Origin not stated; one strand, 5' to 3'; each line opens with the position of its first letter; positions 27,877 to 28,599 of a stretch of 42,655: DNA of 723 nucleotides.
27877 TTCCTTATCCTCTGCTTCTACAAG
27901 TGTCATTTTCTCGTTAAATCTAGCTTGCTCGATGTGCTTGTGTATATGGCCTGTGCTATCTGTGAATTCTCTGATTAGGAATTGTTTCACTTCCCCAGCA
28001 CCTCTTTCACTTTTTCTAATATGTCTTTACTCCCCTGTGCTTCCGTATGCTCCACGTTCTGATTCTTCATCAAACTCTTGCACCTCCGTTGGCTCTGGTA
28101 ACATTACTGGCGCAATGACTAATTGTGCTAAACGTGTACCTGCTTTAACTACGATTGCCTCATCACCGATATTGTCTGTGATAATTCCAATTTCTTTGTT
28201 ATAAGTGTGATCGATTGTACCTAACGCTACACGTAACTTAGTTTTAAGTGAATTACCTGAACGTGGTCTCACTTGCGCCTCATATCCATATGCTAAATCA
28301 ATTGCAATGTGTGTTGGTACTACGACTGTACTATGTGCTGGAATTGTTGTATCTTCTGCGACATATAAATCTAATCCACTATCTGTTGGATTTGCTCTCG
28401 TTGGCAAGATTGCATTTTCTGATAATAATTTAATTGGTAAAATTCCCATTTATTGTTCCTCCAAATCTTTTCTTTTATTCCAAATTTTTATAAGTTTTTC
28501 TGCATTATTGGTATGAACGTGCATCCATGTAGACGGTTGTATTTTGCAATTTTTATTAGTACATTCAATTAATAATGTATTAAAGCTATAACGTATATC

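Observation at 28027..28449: Short trimeric dUTPase lacking the insert of 80alpha/phi11-type Duts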

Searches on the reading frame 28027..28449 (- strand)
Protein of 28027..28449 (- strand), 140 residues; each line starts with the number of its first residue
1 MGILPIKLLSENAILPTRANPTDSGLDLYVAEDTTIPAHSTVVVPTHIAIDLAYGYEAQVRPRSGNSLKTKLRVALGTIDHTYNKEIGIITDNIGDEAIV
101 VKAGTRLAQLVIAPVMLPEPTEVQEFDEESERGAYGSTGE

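Call 3: search_protein_families(library=pfam, proteins=[window:28027-28449:-], max_evalue=0.01)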
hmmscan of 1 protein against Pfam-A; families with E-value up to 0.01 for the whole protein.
window:28027-28449:- (140 aa): 2 families
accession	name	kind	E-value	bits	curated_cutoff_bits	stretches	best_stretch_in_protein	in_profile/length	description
PF00692.24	dUTPase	-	1.3e-27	96.6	22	1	12-137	2-125/129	dUTPase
PF22769.1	DCD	-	0.001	19.6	27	1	32-113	69-151/153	dCTP deaminase-like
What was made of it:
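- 28027..28449 (-): dut gene: 140-aa insert-less homotrimeric-type dUTPase (PH15 type), stop codon included. PF00692 E=1.3e-27 (call 3).
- On Homotrimeric dUTPase (Pfam PF00692, TIGR00576): PF00692: 96.6 bits against 22 (call 3).
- Checked: Pfam dUTPase PF00692: E=1.3e-27, 96.6 bits against a cut-off of 22 (call 3).
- A weak Pfam DCD match: PF22769, E=0.001, 19.6 bits (call 3).
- Tried and rejected: Considered and rejected because the match is below the cut-off (call 3).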

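Call 4: search_protein_families(library=phrogs, proteins=[window:28027-28449:-], max_evalue=0.001)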
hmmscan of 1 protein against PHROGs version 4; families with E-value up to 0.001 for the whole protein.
window:28027-28449:- (140 aa): 1 family
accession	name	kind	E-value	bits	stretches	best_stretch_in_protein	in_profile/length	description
phrog_135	-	DNA, RNA and nucleotide metabolism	1e-53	184.5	1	4-140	147-291/463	dUTPase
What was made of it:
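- Checked: PHROG 135 dUTPase: E=1e-53 (call 4).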

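Call 6: search_solved_structures(query=window:28027-28449:-, max_evalue=0.00001, show_alignments=5)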
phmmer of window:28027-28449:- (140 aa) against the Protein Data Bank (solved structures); distinct sequences matched with E-value up to 0.00001: 71 (the best 60 are shown).
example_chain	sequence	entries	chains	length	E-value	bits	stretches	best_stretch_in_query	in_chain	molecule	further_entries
5vjy_A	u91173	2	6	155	1.3e-25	93.4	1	4-139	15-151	dUTP pyrophosphatase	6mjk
4oop_A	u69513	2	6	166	1.9e-25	92.8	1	5-139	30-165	Deoxyuridine 5'-triphosphate nucleotidohydrolase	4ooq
2pc5_A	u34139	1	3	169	2e-25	92.7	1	5-139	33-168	DUTP pyrophosphatase-like protein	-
8y1q_A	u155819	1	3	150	3.9e-25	91.8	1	4-139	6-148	Deoxyuridine 5'-triphosphate nucleotidohydrolase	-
3so2_A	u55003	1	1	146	1.3e-24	90.2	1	4-139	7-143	Putative uncharacterized protein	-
7pwj_AAA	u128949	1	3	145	3e-24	89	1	8-139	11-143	Deoxyuridine 5'-triphosphate nucleotidohydrolase, mitochondrial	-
1q5h_A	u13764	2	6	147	3.3e-24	88.8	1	8-139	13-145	dUTP pyrophosphatase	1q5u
2hqu_A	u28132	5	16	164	4.2e-24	88.5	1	7-139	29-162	Deoxyuridine 5'-triphosphate nucleotidohydrolase | dUTP pyrophosphatase | Deoxyuridine 5'-triphosphate nucleotidohydrolase, mitochondrial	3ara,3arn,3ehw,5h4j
24ok_A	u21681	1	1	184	5.9e-24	88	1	7-139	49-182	Deoxyuridine 5'-triphosphate nucleotidohydrolase, mitochondrial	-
6ljj_A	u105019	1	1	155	7.5e-22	81.2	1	8-139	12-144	Deoxyuridine 5'-triphosphate nucleotidohydrolase, mitochondrial isoform 1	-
5f9k_A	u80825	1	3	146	1.8e-21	80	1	5-139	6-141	Deoxyuridine 5'-triphosphate nucleotidohydrolase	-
8c8i_A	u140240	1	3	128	1.8e-21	80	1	8-128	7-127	Deoxyuridine 5'-triphosphate nucleotidohydrolase, mitochondrial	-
7bpd_A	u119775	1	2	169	2.2e-21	79.7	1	8-139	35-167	Deoxyuridine triphosphatase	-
4gv8_A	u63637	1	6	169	3.8e-21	78.9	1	4-97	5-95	DUTPase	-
5cco_A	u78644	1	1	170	4.8e-21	78.6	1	3-93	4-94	DUTPase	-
7dlv_A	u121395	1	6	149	1.6e-20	76.9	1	3-139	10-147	shrimp dUTPase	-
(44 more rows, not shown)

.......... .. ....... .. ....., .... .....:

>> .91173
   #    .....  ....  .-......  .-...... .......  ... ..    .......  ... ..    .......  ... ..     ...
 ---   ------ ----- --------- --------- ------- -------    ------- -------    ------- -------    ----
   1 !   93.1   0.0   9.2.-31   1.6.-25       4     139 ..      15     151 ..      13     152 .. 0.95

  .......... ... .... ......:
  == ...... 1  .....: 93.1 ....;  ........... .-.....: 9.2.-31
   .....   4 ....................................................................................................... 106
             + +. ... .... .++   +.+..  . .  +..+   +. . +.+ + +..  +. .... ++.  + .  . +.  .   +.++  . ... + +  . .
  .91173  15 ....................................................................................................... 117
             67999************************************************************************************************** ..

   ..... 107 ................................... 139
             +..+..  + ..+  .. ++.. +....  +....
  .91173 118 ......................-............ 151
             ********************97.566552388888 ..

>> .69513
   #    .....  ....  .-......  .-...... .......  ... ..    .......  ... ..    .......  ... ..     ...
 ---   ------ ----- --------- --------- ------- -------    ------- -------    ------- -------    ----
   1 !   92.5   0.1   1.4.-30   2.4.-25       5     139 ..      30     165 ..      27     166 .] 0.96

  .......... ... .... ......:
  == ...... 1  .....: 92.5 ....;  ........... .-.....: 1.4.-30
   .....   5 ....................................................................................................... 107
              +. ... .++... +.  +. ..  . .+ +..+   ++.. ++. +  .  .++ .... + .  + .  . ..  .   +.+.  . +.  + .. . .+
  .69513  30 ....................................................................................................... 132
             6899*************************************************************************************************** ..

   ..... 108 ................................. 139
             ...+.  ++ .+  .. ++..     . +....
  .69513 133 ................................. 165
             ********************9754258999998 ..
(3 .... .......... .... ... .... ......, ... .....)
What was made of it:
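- Tyr at the lid position also occurs in 3so2, whose motif V has the usual length (call 6).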

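Call 7: search_dna_similar(query=window:28027-28449:-, collection=phages, mode=protein, max_rows=60, rows=spread)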
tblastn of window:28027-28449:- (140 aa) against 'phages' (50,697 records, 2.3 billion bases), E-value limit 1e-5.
Records with a match: 914; places in all: 915; records where one place covers at least 80% of the query: 807.
Best place of each record, by identity: 90-95% 3; 60-80% 23; <60% 888.
By first word of the organism name: Staphylococcus 256; Arthrobacter 115; Bacillus 64; Escherichia 52; Vibrio 48; Caulobacter 39; Streptomyces 27; Rhizobium 23; uncultured 20; Microbacterium 18; and 58 more.
By host as written in the record: - 115; Arthrobacter sp. ATCC 21022 95; Staphylococcus aureus 68; Escherichia coli 29; Caulobacter vibrioides CB15 22; Staphylococcus sp. 19; Staphylococcus pseudintermedius 14; Klebsiella pneumoniae 13; and 257 more.
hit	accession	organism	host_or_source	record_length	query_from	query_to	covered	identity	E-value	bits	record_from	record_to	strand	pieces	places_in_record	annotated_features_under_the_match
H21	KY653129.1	Staphylococcus phage IME1365_01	Staphylococcus haemolyticus IME1365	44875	1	140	100%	94.3%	3e-81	265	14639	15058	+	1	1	deoxyuridine 5'-triphosphate nucleotidohydrolase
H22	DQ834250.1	Staphylococcus phage PH15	HER 414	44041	4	140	98%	73.0%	1e-58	200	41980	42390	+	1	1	putative dUTP pyrophosphatase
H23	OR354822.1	Staphylococcus phage Alsa_3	Staphylococcus sp.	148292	1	140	100%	57.9%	1e-39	146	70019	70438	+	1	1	dUTPase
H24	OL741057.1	Staphylococcus phage vB_Sau_P68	Staphylococcus aureus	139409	4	139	97%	55.9%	6e-43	155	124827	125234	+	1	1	deoxyuridine 5'-triphosphate nucleotidohydrolase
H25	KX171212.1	Staphylococcus phage vB_SscM-1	Staphylococcus sp.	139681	1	139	99%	54.6%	2e-39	145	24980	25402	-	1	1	deoxyuridine 5'-triphosphate nucleotidohydrolase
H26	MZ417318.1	Staphylococcus phage PG-2021_15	Staphylococcus xylosus M1997-2/10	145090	4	139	97%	50.7%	1e-35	134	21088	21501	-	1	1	record has no annotation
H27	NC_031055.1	Bacillus phage PfEFR-5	Bacillus cereus EFR-5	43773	15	139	89%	48.1%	9e-26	106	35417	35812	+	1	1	dUTPase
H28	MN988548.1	Rhizobium phage RHph_Y2_17_1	Rhizobium etli Y2_17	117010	9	139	94%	42.1%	7e-20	90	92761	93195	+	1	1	deoxyuridine 5'-triphosphate nucleotidohydrolase protein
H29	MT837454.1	Bacteriophage sp.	human fecal samples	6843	4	139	97%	39.4%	6e-17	81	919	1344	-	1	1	record has no annotation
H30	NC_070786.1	Streptomyces phage Muntaha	Streptomyces sanglieri UNT16F27A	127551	9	139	94%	39.3%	2e-14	74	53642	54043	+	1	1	60: dUTPase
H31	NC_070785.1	Streptomyces phage Wakanda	Streptomyces sanglieri UNT16F27A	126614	9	139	94%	38.5%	6e-14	73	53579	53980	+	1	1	59: dUTPase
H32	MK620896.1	Streptomyces phage Circinus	Streptomyces griseofuscus ATCC 23916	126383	4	139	97%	36.8%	8e-13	69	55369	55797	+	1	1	60: deoxyuridine triphosphatase | 59: hypothetical protein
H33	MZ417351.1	Staphylococcus phage PG-2021_90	Staphylococcus epidermidis NCC 100655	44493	4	139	97%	35.8%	5e-19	87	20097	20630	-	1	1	record has no annotation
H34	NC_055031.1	Paenibacillus phage Unity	Paenibacillus larvae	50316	6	139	96%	35.9%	1e-16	80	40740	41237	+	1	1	dUTPase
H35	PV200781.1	Staphylococcus phage SapYZUstau631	Staphylococcus aureus YZUstau63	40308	4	139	97%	35.3%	1e-20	92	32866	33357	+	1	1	dUTP diphosphatase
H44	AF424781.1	Staphylococcus phage phi 11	Staphylococcus aureus strain 8325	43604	4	139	97%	34.1%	8e-20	90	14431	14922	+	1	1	dUTPase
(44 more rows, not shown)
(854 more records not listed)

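Call 8: get_annotated_region(hit=H44, flank=1500)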
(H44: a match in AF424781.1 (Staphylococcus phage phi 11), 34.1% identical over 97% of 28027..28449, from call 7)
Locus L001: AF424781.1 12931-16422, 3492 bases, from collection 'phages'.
description: Staphylococcus phage phi 11, complete genome.
organism: Staphylococcus phage phi 11 (NCBI taxid 2681609)
taxonomy: Viruses; Duplodnaviria; Heunggongvirae; Uroviricota; Caudoviricetes; Azeredovirinae; Dubowvirus; Dubowvirus dv11
host: Staphylococcus aureus strain 8325; source: -; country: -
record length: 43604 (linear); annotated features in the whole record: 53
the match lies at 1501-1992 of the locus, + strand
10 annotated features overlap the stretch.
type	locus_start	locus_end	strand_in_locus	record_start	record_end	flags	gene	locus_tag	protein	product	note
CDS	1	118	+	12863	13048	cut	-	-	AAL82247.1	PV83 orf 23-like protein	-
CDS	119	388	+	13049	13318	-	-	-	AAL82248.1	HTH DNA binding protein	-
CDS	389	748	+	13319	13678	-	-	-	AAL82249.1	phi PVL orf 50-like protein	-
CDS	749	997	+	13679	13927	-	-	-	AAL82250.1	phi PVL orf 51-like protein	-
CDS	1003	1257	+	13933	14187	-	-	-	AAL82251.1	phi PVL orf 52-like protein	-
CDS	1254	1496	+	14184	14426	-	-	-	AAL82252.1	ETA orf 33-like protein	-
CDS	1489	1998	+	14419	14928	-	-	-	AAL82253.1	dUTPase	-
CDS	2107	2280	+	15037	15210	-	-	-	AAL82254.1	phi SLT orf 81b-like protein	-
CDS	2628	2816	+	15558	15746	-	-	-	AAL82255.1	rinB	-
CDS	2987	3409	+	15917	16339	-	-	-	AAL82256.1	rinA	-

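Call 9: get_annotated_region(hit=H21, flank=3000)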
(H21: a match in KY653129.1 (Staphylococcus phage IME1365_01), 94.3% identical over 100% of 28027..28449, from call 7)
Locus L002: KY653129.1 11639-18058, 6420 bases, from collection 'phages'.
description: Staphylococcus phage IME1365_01, complete genome.
organism: Staphylococcus phage IME1365_01 (NCBI taxid 1965494)
taxonomy: Viruses; Duplodnaviria; Heunggongvirae; Uroviricota; Caudoviricetes; Rockefellervirus
host: Staphylococcus haemolyticus IME1365; source: -; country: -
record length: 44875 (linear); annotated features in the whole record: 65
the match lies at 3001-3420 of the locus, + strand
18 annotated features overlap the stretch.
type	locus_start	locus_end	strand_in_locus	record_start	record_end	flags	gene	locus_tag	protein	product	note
CDS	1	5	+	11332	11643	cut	-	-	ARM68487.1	hypothetical protein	-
CDS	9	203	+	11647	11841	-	-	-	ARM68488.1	hypothetical protein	-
CDS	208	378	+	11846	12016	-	-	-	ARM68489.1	hypothetical protein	-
CDS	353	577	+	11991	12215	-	-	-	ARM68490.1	hypothetical protein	-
CDS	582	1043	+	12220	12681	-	-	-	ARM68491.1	hypothetical protein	-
CDS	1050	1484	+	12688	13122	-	-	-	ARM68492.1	DNA modification methyltransferase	-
CDS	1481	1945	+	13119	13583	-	-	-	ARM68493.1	hypothetical protein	-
CDS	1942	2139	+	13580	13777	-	-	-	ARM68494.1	hypothetical protein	-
CDS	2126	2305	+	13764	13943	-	-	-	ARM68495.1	hypothetical protein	-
CDS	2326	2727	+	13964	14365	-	-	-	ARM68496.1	hypothetical protein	-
CDS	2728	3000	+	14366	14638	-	-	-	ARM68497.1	hypothetical protein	-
CDS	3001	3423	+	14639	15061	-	-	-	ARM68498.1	deoxyuridine 5'-triphosphate nucleotidohydrolase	-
CDS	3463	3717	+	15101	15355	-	-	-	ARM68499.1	hypothetical protein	-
CDS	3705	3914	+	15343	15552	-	-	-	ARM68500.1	hypothetical protein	-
CDS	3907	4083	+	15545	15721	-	-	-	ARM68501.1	hypothetical protein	-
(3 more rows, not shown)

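Call 10: get_annotated_region(hit=H22, flank=1500)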
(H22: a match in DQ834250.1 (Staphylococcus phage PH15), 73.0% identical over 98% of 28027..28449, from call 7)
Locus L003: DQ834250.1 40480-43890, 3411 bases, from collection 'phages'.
description: Staphylococcus phage PH15, complete genome.
organism: Staphylococcus phage PH15 (NCBI taxid 2913977)
taxonomy: Viruses; Duplodnaviria; Heunggongvirae; Uroviricota; Caudoviricetes; Rockefellervirus; Rockefellervirus PH15
host: HER 414; source: -; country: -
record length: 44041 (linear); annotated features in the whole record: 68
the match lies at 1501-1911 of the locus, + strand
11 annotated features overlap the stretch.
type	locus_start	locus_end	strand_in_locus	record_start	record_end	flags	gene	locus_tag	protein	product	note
CDS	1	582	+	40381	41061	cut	-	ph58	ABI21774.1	putative HNH endonuclease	-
CDS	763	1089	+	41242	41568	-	-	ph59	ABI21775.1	hypothetical protein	-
CDS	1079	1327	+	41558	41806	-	-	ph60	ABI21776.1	conserved phage protein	-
CDS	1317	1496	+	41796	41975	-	-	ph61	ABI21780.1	conserved hypothetical protein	-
CDS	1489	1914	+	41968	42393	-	-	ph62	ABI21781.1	putative dUTP pyrophosphatase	-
CDS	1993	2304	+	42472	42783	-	-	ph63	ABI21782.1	hypothetical protein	-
CDS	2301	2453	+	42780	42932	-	-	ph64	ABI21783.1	hypothetical protein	-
CDS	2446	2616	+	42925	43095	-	-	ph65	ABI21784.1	putative regulator RinB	-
CDS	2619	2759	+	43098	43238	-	-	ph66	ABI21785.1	hypothetical protein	-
CDS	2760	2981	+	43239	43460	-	-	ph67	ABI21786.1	hypothetical protein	-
CDS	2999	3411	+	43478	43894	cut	-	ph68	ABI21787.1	putative regulator RinA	-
